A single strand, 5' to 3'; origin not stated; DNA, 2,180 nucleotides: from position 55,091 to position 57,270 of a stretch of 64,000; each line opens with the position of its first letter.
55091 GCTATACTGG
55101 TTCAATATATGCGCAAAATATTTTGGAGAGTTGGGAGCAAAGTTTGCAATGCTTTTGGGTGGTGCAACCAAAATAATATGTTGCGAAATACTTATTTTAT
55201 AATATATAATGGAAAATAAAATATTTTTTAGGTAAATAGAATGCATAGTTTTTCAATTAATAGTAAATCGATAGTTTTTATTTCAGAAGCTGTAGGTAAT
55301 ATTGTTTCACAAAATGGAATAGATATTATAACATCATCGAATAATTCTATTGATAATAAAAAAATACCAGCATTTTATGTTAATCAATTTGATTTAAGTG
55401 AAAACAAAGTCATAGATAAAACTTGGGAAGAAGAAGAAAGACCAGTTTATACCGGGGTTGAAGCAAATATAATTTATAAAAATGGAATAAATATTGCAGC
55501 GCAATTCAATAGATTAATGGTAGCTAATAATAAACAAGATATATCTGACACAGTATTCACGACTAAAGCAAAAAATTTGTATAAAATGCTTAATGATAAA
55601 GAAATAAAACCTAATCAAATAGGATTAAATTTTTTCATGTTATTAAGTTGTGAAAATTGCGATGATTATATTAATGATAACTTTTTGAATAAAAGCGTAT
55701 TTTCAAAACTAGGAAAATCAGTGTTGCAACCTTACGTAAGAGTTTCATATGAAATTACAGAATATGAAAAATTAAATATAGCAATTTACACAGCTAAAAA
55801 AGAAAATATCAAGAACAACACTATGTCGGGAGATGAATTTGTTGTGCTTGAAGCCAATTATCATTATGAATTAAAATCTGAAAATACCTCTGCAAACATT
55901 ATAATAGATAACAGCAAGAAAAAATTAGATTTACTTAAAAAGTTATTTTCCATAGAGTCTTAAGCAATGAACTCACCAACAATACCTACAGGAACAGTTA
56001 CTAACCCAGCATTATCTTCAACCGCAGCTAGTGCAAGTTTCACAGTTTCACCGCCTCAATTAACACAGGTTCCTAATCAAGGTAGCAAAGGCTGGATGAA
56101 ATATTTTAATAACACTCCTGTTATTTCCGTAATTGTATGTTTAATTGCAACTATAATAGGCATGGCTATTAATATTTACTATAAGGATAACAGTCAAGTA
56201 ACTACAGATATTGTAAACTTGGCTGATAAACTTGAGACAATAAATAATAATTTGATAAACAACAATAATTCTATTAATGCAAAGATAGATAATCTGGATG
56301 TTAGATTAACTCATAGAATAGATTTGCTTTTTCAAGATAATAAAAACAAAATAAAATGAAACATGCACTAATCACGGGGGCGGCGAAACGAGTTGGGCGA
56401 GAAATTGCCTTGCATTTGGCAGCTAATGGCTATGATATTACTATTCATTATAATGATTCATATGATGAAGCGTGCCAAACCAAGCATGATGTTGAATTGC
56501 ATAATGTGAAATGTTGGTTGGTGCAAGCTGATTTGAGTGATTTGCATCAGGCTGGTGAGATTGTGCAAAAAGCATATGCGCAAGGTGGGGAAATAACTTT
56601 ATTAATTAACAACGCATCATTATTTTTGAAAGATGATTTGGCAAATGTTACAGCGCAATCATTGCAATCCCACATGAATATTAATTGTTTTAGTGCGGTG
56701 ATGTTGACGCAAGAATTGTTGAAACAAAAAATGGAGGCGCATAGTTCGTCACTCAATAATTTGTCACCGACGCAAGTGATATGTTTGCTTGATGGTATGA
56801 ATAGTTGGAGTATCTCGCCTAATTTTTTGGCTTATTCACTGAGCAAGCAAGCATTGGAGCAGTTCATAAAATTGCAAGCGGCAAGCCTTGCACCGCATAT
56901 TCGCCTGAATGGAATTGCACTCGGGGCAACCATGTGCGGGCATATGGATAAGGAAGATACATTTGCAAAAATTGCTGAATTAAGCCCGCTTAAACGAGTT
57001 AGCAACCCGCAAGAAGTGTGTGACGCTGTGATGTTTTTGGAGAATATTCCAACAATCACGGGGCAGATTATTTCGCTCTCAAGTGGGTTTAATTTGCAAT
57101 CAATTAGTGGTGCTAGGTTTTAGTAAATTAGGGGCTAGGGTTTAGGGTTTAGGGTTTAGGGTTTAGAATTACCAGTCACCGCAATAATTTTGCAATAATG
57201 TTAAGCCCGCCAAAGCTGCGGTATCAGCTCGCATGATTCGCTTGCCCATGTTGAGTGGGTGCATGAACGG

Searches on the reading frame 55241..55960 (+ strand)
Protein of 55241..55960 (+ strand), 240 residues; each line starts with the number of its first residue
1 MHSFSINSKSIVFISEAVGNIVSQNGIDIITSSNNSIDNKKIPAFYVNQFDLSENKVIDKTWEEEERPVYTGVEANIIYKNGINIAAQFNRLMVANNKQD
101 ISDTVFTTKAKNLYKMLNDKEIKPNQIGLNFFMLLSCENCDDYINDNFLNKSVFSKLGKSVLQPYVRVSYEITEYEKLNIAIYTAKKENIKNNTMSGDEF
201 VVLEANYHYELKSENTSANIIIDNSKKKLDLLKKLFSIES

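Call 10: search_protein_families(library=pfam, proteins=[window:55241-55960:+], max_evalue=1)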
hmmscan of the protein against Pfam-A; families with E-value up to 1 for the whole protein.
window:55241-55960:+ (240 aa): 0 families

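Call 11: search_protein_families(library=ncbifam, proteins=[window:55241-55960:+], max_evalue=1)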
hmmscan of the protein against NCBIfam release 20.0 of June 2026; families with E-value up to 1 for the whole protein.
window:55241-55960:+ (240 aa): 0 families

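Call 12: search_protein_families(library=padloc, proteins=[window:55241-55960:+], max_evalue=1)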
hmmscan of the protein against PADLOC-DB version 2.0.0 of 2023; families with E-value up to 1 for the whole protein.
window:55241-55960:+ (240 aa): 0 families

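Call 16: find_homologous_proteins(query=window:55241-55960:+, max_evalue=0.01)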
Query window:55241-55960:+ (240 aa): 1 proteins with E <= 0.01 among 747 candidates.
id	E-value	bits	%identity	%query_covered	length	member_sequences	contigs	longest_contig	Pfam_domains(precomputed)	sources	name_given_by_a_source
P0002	1.8e-147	507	100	100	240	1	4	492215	-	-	-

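Call 56: search_protein_families(library=phrogs, proteins=[window:55241-55960:+], max_evalue=0.1)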
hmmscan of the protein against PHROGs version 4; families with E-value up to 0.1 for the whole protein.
window:55241-55960:+ (240 aa): 0 families

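Call 72: find_related_loci(query=window:55241-55960:+, collection=viral_contigs, flank=8000)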
Query window:55241-55960:+ (240 aa) in viral_contigs; peptide patterns used: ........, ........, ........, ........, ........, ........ (x = any residue, [..] = any of these).
16 stretches matched a pattern, but none encodes a relative of the query by tblastn (E <= 1e-3).

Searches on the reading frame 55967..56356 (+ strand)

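Call 10: search_protein_families(library=pfam, proteins=[window:55967-56356:+], max_evalue=1)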
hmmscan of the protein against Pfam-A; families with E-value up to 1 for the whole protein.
window:55967-56356:+ (130 aa): 1 family
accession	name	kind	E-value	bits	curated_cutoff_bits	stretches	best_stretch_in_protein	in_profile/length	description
PF14023.12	Bestrophin-like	-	0.027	14.4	32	1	49-97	30-78/232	Bestrophin-like domain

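Call 11: search_protein_families(library=ncbifam, proteins=[window:55967-56356:+], max_evalue=1)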
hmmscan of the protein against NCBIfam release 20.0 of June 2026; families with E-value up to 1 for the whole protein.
window:55967-56356:+ (130 aa): 1 family
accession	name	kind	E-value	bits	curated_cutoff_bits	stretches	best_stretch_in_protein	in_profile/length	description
TIGR00974.1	3a0107s02c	equivalog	0.0088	15.2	193.45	1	36-86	43-97/272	phosphate ABC transporter permease PstA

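Call 12: search_protein_families(library=padloc, proteins=[window:55967-56356:+], max_evalue=1)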
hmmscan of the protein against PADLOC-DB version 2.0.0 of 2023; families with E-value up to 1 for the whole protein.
window:55967-56356:+ (130 aa): 0 families

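Call 56: search_protein_families(library=phrogs, proteins=[window:55967-56356:+], max_evalue=0.1)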
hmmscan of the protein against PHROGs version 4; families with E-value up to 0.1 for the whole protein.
window:55967-56356:+ (130 aa): 5 families
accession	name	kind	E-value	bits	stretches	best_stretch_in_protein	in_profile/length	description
phrog_739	-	lysis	0.0064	17.7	1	52-111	7-61/122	Rz-like spanin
phrog_10723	-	unknown function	0.022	15.8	1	49-72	12-35/66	-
phrog_1009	-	unknown function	0.025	15.7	1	54-115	15-79/103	-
phrog_18908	-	unknown function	0.039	15.2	1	50-127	20-97/105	-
phrog_18362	-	unknown function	0.094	14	0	74-123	24-77/119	-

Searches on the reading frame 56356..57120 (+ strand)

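Call 94: search_protein_families(library=pfam, proteins=[window:56356-57120:+], max_evalue=0.001)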
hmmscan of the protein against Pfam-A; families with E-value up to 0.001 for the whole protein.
window:56356-57120:+ (255 aa): 4 families
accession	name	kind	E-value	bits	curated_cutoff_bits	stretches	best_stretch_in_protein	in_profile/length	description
PF13561.12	adh_short_C2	-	2.9e-28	99.5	27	1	8-246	1-236/236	Enoyl-(Acyl carrier protein) reductase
PF00106.31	adh_short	-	1.2e-26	93.8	26.6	1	2-195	1-185/195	short chain dehydrogenase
PF08659.16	KR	-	3e-06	27.7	22.6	1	5-127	4-129/180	KR domain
PF01370.27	Epimerase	-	0.00018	21.5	20.9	1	4-71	1-61/240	NAD dependent epimerase/dehydratase family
